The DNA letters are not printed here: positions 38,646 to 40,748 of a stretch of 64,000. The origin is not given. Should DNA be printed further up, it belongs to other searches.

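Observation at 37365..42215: Unassigned jellyroll-like domain of about 180 aa, present three times in two giant secreted proteins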

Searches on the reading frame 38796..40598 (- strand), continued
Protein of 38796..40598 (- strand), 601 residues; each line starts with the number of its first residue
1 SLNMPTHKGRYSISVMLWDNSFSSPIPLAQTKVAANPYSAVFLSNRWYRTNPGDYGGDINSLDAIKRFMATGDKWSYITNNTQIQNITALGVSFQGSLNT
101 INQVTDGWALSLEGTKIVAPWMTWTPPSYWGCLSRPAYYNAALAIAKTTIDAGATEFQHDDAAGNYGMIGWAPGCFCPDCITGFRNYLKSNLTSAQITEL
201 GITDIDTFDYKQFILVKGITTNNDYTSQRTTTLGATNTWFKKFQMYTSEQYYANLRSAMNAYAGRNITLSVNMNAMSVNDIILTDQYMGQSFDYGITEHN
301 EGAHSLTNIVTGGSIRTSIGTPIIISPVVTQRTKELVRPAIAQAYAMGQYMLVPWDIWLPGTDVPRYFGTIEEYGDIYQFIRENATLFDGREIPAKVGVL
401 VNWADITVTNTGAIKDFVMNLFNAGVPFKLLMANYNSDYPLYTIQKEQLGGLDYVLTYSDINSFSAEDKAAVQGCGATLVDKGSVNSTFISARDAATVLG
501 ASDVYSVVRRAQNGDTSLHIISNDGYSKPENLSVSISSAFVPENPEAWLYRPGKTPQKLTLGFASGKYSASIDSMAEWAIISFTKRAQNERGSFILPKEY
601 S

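Call 51: predict_structure(alignment_id=A2)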
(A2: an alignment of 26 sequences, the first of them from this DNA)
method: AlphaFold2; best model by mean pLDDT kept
length: 556 residues; sequences in the alignment: 26
mean_pLDDT: 92.4   pTM: 0.91
mean pLDDT of the five models: 92.4, 91.4, 89.4, 89.2, 89.0
residues with pLDDT >= 90: 442; 70-90: 105; 50-70: 5; < 50: 4
segments of 3 or more residues with pLDDT < 50: 553-556
pLDDT, mean of each block of 10 residues (from residue 1): 95 86 89 96 95 97 88 95 86 92 96 97 92 90 97 97 96 96 96 93 94 94 98 90 73 86 86 93 91 84 94 94 78 91 97 96 96 91 96 96 90 96 97 97 97 94 93 95 94 92 95 96 96 96 95 48
secondary structure, 60 per line:
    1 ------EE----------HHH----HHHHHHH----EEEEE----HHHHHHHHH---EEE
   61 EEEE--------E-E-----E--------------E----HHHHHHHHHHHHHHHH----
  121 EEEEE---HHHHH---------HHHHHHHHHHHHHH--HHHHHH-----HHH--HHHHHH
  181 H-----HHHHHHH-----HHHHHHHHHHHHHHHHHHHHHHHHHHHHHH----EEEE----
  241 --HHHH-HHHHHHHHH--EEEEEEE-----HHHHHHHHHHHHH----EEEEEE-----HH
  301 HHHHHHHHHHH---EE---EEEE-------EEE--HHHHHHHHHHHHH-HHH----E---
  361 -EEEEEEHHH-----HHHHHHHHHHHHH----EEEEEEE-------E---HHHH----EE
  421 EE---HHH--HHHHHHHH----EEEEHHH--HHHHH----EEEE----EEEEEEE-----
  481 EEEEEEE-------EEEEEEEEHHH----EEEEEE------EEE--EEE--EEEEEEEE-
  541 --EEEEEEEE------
elements in order: H26-32 E37-41 H46-54 E58-64 H101-116 E121-125 H129-133 H143-156 H159-164 H175-181 H187-193 H199-228 E233-236 H243-246 H248-256 E259-265 H271-283 E288-293 H299-311 E320-323 E331-333 H336-348 E362-367 H376-388 E393-399 H411-414 E419-422 H431-438 E443-446 H452-456 E461-464 E469-475 E481-487 E495-502 E510-515 E522-524 E527-529 E532-539 E543-550

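Call 54: fold_search(model_id=the predicted structure, library=pdb)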
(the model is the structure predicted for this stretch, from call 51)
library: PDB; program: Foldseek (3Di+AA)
matches with E <= 10: 1507; with E <= 0.001: 334
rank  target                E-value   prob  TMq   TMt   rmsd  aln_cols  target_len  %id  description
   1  9m0b_A                3.1e-33  1.00  0.76  0.57   5.4       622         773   19  Crystal structure of alpha-agarase AGA from Catenovulum maritimum (released 2026-03-04)
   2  9m0b_B                1.0e-32  1.00  0.75  0.56   5.4       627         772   19  Crystal structure of alpha-agarase AGA from Catenovulum maritimum (released 2026-03-04)
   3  5xb7_A                2.9e-13  1.00  0.58  0.49   8.9       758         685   11  GH42 alpha-L-arabinopyranosidase from Bifidobacterium animalis subsp. lactis Bl-04 (released 2017-11-01)
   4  5xb7_B                5.7e-13  1.00  0.58  0.49   8.7       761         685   11  GH42 alpha-L-arabinopyranosidase from Bifidobacterium animalis subsp. lactis Bl-04 (released 2017-11-01)
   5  5xb7_C                6.1e-13  1.00  0.58  0.49   9.1       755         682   11  GH42 alpha-L-arabinopyranosidase from Bifidobacterium animalis subsp. lactis Bl-04 (released 2017-11-01)
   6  6tvk                  9.0e-13  1.00  0.58  0.50   7.3       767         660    9  Alpha-L-fucosidase isoenzyme 2 from Paenibacillus thiaminolyticus (released 2021-07-21)
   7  5xb7_E                1.1e-12  1.00  0.58  0.49   8.7       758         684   12  GH42 alpha-L-arabinopyranosidase from Bifidobacterium animalis subsp. lactis Bl-04 (released 2017-11-01)
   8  5xb7_D                2.0e-12  1.00  0.58  0.49   8.7       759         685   12  GH42 alpha-L-arabinopyranosidase from Bifidobacterium animalis subsp. lactis Bl-04 (released 2017-11-01)
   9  8ibs_A                2.8e-12  1.00  0.47  0.39  14.2       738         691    9  Crystal structure of GH42 beta-galactosidase BiBga42A from Bifidobacterium longum subspecies infantis E160A/E318A muta (released 2023-06-07)
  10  4uoq_A                4.3e-12  1.00  0.53  0.45   9.8       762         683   11  Nucleophile mutant (E324A) of beta-(1,6)-galactosidase from Bifidobacterium animalis subsp. lactis Bl-04 (released 2014-10-22)
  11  4uoq_B                6.4e-12  1.00  0.51  0.44  10.2       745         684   12  Nucleophile mutant (E324A) of beta-(1,6)-galactosidase from Bifidobacterium animalis subsp. lactis Bl-04 (released 2014-10-22)
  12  4uni_A                1.2e-11  1.00  0.54  0.45  10.2       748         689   10  beta-(1,6)-galactosidase from Bifidobacterium animalis subsp. lactis Bl-04 in complex with galactose (released 2014-10-15)
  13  4uni_B                1.2e-11  1.00  0.53  0.44  10.3       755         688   11  beta-(1,6)-galactosidase from Bifidobacterium animalis subsp. lactis Bl-04 in complex with galactose (released 2014-10-15)
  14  8ibr                  1.2e-11  1.00  0.47  0.40  14.1       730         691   10  Crystal structure of GH42 beta-galactosidase BiBga42A from Bifidobacterium longum subspecies infantis in complex with gl (released 2023-06-07)
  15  8ibt_A                2.0e-11  1.00  0.50  0.42  13.8       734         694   10  Crystal structure of GH42 beta-galactosidase BiBga42A from Bifidobacterium longum subspecies infantis E318S mutant in  (released 2023-06-07)
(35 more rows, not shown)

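Call 63: search_protein_families(library=pfam, proteins=[P0010, P0011, P0014, P0015, P0016, P0017], max_evalue=0.01)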
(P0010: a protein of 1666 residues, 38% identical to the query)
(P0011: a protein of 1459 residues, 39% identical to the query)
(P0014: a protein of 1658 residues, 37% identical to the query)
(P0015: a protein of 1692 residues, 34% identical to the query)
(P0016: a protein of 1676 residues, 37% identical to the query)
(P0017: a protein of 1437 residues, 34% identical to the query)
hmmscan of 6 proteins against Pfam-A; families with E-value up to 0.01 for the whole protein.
P0010 (1666 aa): 4 families
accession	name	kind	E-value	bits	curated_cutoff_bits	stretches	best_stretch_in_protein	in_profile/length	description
PF07833.16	Cu_amine_oxidN1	-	5.7e-30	103.9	24.2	1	501-596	8-103/108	Copper amine oxidase N-terminal domain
PF02368.24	Big_2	-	2.5e-08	34.2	22.8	1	1393-1454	13-69/79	Bacterial Ig-like domain (group 2)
PF22359.2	Big-like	-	1e-06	29.3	27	1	1420-1467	2-47/48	Bacterial Ig-like domain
PF14099.13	Polysacc_lyase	-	0.00012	22.4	29.9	0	355-402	129-179/210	Polysaccharide lyase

P0011 (1459 aa): 3 families
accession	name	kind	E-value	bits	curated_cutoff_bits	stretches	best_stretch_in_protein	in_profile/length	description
PF07833.16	Cu_amine_oxidN1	-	4.6e-34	117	24.2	1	282-386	3-102/108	Copper amine oxidase N-terminal domain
PF22585.3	Sialidase-like_CBM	-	7.6e-07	29.6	27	1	1339-1437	42-138/156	Sialidase-like, CBM domain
PF02368.24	Big_2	-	2.6e-06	27.7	22.8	1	1215-1262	32-79/79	Bacterial Ig-like domain (group 2)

P0014 (1658 aa): 5 families
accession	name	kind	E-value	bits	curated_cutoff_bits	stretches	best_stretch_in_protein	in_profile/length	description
PF07833.16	Cu_amine_oxidN1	-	6.5e-31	106.9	24.2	1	508-602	9-103/108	Copper amine oxidase N-terminal domain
PF22585.3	Sialidase-like_CBM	-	2.2e-13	50.9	27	2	69-181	16-121/156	Sialidase-like, CBM domain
PF13385.13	Laminin_G_3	-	8.7e-08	32.9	27.6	1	116-221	39-142/151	Concanavalin A-like lectin/glucanases superfamily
PF02210.31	Laminin_G_2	-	1.2e-06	29.4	22.9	1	111-207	7-100/126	Laminin G domain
PF25059.1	FN3_DSCAM-DSCAML_C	-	0.0075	17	39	0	145-168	43-66/89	DSCAM/DSCAML C-terminal Fn3-like domain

P0015 (1692 aa): 3 families
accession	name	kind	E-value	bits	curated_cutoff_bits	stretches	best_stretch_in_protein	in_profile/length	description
PF07833.16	Cu_amine_oxidN1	-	6.5e-30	103.7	24.2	1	523-615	10-102/108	Copper amine oxidase N-terminal domain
PF02368.24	Big_2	-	0.00015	22.1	22.8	1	1447-1485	39-77/79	Bacterial Ig-like domain (group 2)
PF22359.2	Big-like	-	0.0014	19.3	27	1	1446-1490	5-47/48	Bacterial Ig-like domain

P0016 (1676 aa): 5 families
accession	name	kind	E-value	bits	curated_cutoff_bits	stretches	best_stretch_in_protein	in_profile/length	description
PF07833.16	Cu_amine_oxidN1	-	7e-30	103.6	24.2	1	531-625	8-102/108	Copper amine oxidase N-terminal domain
PF13385.13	Laminin_G_3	-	4.4e-08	33.8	27.6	1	340-431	17-109/151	Concanavalin A-like lectin/glucanases superfamily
PF22585.3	Sialidase-like_CBM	-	1.3e-06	28.9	27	1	1553-1643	37-128/156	Sialidase-like, CBM domain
PF07081.18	DUF1349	-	0.0022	18.1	32.4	1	1333-1396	113-177/179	Protein of unknown function (DUF1349)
PF22925.3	TS_C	-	0.0096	16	27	0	1584-1640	101-156/202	Trans-sialidase, C-terminal domain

P0017 (1437 aa): 4 families
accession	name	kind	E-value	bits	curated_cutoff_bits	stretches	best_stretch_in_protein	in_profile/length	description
PF07833.16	Cu_amine_oxidN1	-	1.2e-28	99.6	24.2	1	298-391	8-101/108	Copper amine oxidase N-terminal domain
PF02368.24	Big_2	-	7.9e-06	26.2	22.8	1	1172-1244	4-73/79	Bacterial Ig-like domain (group 2)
PF22414.1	Hia_Tpr_ring_dom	-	0.0012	18.9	27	1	64-82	12-30/37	Trimeric autotransporter adhesin, Trp ring domain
PF22359.2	Big-like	-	0.004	17.8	27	1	1207-1241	3-37/48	Bacterial Ig-like domain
